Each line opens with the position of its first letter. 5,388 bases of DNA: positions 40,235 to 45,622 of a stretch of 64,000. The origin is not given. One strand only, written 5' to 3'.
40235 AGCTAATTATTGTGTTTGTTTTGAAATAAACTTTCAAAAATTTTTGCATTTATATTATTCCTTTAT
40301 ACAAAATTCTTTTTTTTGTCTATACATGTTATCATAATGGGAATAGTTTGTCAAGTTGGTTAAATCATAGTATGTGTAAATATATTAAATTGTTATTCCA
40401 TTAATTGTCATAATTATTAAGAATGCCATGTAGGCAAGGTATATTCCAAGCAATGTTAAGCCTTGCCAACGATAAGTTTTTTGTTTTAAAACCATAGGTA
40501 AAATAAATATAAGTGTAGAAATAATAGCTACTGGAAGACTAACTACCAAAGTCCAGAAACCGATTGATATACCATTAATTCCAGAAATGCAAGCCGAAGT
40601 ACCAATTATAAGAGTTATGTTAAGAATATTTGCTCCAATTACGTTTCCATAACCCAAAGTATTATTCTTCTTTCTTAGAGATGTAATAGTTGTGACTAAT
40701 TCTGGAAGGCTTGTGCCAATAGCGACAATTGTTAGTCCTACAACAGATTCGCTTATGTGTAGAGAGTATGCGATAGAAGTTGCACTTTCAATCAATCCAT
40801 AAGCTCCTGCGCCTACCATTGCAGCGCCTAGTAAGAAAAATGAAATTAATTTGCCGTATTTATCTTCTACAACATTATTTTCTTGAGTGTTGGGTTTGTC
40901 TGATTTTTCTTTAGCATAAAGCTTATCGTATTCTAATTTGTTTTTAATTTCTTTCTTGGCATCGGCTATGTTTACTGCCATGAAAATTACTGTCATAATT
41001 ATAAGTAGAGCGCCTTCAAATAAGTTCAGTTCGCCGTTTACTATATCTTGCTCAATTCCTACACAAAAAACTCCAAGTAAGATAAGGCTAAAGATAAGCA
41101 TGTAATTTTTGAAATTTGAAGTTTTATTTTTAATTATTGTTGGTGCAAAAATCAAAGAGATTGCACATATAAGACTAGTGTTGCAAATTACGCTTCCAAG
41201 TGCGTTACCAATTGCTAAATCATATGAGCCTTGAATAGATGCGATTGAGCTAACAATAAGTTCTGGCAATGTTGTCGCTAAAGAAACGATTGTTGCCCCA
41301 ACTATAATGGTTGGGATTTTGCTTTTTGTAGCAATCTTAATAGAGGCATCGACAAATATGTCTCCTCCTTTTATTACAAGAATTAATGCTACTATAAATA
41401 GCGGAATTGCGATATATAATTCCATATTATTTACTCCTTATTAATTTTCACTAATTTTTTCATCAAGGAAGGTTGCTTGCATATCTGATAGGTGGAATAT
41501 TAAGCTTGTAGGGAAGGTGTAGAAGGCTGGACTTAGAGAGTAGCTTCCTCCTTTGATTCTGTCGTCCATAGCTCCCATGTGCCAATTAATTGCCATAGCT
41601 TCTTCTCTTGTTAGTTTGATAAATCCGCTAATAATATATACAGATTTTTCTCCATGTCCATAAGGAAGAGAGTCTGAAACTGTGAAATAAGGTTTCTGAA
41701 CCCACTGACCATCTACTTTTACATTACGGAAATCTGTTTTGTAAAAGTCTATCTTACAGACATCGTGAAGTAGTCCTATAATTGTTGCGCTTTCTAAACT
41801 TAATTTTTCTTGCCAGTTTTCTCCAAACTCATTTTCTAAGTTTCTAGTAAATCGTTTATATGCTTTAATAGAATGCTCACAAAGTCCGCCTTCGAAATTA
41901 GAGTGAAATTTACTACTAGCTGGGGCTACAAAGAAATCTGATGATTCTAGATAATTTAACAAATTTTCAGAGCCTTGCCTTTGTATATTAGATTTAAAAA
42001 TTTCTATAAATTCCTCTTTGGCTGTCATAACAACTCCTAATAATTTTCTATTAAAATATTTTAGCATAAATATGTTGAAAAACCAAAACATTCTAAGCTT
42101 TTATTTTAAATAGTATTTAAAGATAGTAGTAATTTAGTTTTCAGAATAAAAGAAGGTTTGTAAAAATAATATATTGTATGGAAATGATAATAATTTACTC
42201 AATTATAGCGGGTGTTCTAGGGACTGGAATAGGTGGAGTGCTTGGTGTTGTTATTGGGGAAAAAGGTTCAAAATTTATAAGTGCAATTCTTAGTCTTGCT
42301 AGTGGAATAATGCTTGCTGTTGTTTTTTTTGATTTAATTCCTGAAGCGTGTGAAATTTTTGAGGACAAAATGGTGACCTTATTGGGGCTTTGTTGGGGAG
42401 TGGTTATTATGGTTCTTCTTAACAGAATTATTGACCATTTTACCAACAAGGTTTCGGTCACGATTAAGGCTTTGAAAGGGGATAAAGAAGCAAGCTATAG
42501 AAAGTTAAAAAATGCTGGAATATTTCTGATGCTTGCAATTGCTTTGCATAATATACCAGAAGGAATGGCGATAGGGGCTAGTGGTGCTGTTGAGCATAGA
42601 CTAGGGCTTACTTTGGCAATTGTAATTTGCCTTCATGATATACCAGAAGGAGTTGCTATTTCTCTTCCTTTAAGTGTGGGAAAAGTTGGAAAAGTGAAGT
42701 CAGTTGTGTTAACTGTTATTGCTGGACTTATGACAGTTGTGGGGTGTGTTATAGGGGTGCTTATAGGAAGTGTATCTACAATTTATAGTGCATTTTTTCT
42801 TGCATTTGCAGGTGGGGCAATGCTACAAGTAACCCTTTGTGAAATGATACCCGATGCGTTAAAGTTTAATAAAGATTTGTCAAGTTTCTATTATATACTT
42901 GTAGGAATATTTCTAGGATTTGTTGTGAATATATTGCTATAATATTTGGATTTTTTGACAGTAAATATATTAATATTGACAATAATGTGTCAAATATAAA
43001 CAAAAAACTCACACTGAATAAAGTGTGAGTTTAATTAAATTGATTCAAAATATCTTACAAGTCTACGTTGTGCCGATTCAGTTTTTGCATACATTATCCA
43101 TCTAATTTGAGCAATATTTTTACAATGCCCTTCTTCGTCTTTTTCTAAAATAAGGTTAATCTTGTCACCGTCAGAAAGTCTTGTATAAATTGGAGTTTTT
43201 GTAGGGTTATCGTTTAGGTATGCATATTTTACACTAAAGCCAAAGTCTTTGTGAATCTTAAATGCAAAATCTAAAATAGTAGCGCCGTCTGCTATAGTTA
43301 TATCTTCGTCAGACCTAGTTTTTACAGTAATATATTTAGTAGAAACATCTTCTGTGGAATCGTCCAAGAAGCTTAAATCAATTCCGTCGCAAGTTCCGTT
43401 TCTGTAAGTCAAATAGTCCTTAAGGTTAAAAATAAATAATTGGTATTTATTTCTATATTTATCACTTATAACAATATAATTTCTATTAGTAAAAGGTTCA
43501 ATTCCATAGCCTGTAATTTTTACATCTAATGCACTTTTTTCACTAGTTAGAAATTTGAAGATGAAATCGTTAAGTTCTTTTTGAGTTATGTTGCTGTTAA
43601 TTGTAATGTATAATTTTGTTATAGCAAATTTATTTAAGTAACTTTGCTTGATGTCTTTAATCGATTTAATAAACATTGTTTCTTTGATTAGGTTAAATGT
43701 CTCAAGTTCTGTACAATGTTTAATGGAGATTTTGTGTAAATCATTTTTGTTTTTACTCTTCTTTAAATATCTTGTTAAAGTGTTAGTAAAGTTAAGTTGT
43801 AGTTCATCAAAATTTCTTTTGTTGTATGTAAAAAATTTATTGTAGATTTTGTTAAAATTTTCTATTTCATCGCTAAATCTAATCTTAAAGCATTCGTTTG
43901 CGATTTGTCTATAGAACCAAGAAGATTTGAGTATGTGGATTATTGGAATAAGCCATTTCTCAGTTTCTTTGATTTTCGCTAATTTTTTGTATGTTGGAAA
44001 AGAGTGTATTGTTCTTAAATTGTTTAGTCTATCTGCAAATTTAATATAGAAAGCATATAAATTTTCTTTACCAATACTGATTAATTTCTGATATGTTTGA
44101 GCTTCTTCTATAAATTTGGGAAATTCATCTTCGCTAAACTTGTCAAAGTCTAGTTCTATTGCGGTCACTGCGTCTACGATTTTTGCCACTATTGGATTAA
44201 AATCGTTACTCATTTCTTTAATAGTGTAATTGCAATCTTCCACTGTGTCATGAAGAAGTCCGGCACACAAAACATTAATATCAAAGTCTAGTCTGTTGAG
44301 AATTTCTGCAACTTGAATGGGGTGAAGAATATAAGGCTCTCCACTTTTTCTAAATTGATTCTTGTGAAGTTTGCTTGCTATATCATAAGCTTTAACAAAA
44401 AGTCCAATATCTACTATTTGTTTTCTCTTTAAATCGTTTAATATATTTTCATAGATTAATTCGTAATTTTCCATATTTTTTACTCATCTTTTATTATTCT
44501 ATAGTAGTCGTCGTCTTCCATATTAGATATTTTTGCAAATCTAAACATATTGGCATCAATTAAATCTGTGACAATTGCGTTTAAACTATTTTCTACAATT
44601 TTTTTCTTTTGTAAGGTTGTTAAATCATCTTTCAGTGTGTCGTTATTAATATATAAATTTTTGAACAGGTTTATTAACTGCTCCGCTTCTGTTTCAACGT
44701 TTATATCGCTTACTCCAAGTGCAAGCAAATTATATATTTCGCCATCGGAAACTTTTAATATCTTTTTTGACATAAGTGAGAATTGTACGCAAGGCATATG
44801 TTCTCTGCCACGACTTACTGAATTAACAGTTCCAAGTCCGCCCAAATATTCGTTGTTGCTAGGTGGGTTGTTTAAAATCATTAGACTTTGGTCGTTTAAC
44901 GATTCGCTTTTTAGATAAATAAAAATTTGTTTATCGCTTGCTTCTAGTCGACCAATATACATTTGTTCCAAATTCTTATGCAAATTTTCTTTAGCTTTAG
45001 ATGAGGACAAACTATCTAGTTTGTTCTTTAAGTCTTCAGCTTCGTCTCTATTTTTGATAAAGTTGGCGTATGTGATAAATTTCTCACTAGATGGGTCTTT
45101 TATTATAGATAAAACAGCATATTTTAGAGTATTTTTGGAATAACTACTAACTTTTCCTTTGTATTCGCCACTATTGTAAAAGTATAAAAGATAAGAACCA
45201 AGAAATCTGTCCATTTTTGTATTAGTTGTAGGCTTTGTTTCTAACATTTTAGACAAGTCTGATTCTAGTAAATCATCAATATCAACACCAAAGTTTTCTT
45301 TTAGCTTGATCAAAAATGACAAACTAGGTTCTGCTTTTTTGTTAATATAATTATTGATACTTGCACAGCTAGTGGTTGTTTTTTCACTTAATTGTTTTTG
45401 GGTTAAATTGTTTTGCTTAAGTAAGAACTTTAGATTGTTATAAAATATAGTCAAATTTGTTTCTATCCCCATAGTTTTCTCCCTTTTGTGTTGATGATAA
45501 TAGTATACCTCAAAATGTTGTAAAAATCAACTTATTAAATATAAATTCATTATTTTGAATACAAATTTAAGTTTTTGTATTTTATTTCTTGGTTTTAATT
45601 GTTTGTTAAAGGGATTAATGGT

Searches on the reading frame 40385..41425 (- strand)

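Call 10: search_protein_families(library=pfam, proteins=[window:40385-41425:-], max_evalue=0.001)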
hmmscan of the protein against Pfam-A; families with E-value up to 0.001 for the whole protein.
window:40385-41425:- (346 aa): 1 family
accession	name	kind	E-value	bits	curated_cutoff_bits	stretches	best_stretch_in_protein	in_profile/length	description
PF01699.29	Na_Ca_ex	-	5.8e-54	182.6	24.9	2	194-337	3-150/151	Sodium/calcium exchanger protein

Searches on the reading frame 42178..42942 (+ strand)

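Call 10: search_protein_families(library=pfam, proteins=[window:42178-42942:+], max_evalue=0.001)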
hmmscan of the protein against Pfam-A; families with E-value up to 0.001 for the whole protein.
window:42178-42942:+ (254 aa): 1 family
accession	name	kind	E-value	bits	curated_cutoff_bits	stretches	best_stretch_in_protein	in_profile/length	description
PF02535.28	Zip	-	1.2e-33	117.2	35.1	2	103-251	167-319/323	ZIP Zinc transporter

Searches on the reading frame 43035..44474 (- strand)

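Call 10: search_protein_families(library=pfam, proteins=[window:43035-44474:-], max_evalue=0.001)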
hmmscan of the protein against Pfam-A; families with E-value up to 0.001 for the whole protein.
window:43035-44474:- (479 aa): 3 families
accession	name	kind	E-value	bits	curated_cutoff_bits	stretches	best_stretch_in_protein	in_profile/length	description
PF13328.12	HD_4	-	1.8e-22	80.2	27.2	1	29-170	1-141/156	HD domain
PF02824.27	TGS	-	2.8e-09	37.3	22.2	1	391-442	10-59/60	TGS domain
PF01966.28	HD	-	3.7e-06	27.6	22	1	49-152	2-115/116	HD domain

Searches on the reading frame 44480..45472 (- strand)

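Call 10: search_protein_families(library=pfam, proteins=[window:44480-45472:-], max_evalue=0.001)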
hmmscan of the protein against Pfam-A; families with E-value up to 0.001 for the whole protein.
window:44480-45472:- (330 aa): 3 families
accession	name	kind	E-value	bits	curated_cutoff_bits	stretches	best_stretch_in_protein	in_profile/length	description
PF12844.13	HTH_19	-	5.5e-12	45.8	30.2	1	12-69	2-59/64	Helix-turn-helix domain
PF01381.28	HTH_3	-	1e-09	38.7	23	1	14-68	1-55/55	Helix-turn-helix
PF13443.12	HTH_26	-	2.1e-05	25.1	22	1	13-70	1-59/63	Cro/C1-type HTH DNA-binding domain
